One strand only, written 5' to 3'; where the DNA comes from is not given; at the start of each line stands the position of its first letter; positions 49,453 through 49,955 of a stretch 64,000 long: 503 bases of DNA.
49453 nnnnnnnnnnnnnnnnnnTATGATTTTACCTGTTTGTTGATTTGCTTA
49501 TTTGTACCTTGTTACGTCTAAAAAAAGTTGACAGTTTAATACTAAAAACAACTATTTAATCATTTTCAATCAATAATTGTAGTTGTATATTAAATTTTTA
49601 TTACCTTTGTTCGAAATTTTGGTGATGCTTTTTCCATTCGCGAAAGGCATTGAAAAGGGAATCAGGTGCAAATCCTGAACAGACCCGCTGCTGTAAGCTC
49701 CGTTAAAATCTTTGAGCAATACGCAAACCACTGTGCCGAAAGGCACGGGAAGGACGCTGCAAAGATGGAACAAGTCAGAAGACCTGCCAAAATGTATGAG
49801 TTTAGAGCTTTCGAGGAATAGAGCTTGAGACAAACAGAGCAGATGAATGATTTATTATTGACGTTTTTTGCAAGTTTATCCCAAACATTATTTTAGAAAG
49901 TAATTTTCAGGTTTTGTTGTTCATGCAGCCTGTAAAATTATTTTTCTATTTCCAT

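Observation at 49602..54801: Second copy of the cobalamin riboswitch leader sits ahead of an HU-like protein and two BIG2 surface lipoproteins, not a B12 enzyme or transporter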

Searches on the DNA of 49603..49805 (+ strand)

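Call 96: build_rna_model(alignment_id=A6, structure=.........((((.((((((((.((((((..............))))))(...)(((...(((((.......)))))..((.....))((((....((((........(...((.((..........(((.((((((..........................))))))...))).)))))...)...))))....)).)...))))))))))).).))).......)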
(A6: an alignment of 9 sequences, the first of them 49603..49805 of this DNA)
Model R1 built from alignment A6 (9 sequences, 227 columns); structure: as given.
model positions 205; base pairs 50; branch points 4; effective number of sequences 1.19; information 0.591 bits per position. Calibrated on 0.2 Mb of random sequence (short: E-values are rough).
structure used (alignment columns):
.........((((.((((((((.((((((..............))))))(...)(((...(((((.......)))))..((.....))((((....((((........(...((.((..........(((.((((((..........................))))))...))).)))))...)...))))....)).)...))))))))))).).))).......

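Call 97: search_with_rna_model(model_id=R1, sources=[L007, L008, L009, L010, L011, L012, L013, L014, L015, L016, L017, L018, L019, L020, L021, L022, L023, L024, L025, L026, L027, L028, L029, L030, L031, L032, L033, L034, L035, L036, L037, L038, L039, L040, L041, L042, L043, L044, L045, L046, L047, L048, L049, L050, L051, L052, L053, L054, L055, L056, L057, L058, L059, L060, L061, L062, L063, L064, L065, L066, L067, L068, L069, L070, L071, L072, L073, L074, L075, L076, L077, L078, L079, L080, L081, L082, L083, L084, L085, L086, L004, L087, L088, L089, L090, L092, window], max_evalue=1)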
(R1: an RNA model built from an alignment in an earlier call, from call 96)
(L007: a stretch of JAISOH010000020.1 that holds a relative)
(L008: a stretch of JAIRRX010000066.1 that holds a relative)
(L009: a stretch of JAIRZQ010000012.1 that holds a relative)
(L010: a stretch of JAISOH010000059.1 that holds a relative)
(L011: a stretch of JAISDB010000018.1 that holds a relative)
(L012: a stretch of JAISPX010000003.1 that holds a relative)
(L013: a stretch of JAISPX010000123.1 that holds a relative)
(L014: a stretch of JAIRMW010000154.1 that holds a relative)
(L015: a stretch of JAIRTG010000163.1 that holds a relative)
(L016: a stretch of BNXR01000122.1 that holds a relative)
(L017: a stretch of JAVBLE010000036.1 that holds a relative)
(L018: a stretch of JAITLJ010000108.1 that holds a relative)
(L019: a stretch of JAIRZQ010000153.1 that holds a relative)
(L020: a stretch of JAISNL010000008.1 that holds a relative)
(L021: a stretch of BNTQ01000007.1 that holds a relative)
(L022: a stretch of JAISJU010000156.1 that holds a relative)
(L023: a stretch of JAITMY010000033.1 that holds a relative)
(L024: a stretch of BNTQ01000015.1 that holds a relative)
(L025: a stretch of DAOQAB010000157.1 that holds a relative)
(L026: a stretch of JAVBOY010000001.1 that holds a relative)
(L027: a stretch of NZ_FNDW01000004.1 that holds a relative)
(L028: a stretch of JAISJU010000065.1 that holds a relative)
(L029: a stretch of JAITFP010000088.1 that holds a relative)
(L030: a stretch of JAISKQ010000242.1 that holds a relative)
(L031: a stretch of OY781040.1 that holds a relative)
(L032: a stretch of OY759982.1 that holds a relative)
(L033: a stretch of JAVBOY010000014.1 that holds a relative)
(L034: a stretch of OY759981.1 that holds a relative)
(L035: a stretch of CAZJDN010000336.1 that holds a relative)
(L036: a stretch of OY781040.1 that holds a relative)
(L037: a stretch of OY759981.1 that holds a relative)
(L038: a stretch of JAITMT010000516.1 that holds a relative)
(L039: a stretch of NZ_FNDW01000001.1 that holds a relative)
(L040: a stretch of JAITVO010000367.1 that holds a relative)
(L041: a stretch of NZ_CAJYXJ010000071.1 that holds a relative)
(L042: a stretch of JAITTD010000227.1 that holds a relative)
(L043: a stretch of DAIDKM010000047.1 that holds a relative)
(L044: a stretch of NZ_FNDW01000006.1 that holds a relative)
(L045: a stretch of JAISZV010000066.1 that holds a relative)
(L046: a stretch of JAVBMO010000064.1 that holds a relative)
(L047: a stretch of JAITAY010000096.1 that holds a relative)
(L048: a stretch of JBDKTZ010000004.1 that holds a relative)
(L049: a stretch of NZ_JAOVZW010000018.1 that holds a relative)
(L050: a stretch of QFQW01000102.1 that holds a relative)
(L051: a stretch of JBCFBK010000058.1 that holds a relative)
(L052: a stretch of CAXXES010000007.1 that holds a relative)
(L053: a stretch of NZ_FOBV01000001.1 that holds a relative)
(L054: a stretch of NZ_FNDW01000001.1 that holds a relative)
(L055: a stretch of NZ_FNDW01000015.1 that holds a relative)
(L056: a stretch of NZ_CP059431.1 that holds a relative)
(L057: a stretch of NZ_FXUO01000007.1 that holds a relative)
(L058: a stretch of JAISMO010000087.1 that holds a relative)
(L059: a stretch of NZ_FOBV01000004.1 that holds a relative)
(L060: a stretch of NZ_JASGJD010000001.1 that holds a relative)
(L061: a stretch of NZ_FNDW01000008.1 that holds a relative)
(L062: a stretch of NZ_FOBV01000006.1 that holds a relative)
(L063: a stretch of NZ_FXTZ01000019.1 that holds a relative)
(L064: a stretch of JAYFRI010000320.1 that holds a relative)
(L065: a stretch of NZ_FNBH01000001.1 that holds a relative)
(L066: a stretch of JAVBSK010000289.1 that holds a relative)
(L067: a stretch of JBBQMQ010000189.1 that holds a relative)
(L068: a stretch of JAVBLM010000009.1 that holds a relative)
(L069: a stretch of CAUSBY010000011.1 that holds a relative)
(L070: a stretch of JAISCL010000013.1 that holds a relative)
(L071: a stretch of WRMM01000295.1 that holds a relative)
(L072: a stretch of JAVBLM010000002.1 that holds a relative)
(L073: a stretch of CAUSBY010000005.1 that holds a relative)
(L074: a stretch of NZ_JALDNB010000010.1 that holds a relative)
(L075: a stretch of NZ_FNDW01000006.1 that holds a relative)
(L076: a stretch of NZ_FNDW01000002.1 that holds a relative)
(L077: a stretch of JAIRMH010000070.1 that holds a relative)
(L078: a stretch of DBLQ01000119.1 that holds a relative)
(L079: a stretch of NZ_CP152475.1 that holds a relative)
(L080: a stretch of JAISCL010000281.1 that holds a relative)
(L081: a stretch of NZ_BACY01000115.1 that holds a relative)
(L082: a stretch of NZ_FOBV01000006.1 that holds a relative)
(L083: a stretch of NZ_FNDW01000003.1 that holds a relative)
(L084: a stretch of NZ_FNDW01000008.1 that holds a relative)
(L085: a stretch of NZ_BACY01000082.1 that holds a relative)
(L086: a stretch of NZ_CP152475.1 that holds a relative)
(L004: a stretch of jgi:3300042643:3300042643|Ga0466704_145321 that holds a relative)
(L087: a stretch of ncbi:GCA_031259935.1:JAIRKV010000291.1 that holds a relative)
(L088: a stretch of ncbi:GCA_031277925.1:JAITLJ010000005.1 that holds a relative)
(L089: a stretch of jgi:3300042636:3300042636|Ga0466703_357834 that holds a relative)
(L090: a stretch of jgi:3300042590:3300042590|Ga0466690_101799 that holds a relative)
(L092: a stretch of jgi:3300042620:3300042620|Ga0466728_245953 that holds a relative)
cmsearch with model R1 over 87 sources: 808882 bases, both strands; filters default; matches with E-value up to 1: 19.
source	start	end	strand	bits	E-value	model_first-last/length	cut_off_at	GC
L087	7395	7599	+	236.5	2.4e-70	1-205/205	no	0.42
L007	4602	4805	+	233.9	1.6e-69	1-205/205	no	0.44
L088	8416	8621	+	232.1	5.4e-69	1-205/205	no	0.42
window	49602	49805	+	228.4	7.5e-68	1-205/205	no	0.45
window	43546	43749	+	225.6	5.4e-67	1-205/205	no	0.47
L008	2811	3015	+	217.4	1.9e-64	1-205/205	no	0.43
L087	3201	3405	+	216.4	3.6e-64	1-205/205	no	0.4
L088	4531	4737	+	213.5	3e-63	1-205/205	no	0.4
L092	3032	3236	+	205.1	1.1e-60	1-205/205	no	0.44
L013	4598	4819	+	187.5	2.8e-55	1-205/205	no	0.45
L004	1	129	+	116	2.9e-33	76-205/205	5'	0.47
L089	1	45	+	31.5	2.9e-07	161-205/205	5'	0.36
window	58253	58389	+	16.1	0.015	1-205/205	no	0.33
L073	9508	9570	-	14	0.068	1-205/205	no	0.27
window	12004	12047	+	12.6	0.18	1-205/205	no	0.2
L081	1399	1559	-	12.2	0.24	1-205/205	no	0.32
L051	10001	10071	+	12.2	0.25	99-167/205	no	0.42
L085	2589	2749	-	11.4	0.43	1-205/205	no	0.3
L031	6421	6497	+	10.6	0.78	92-170/205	no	0.26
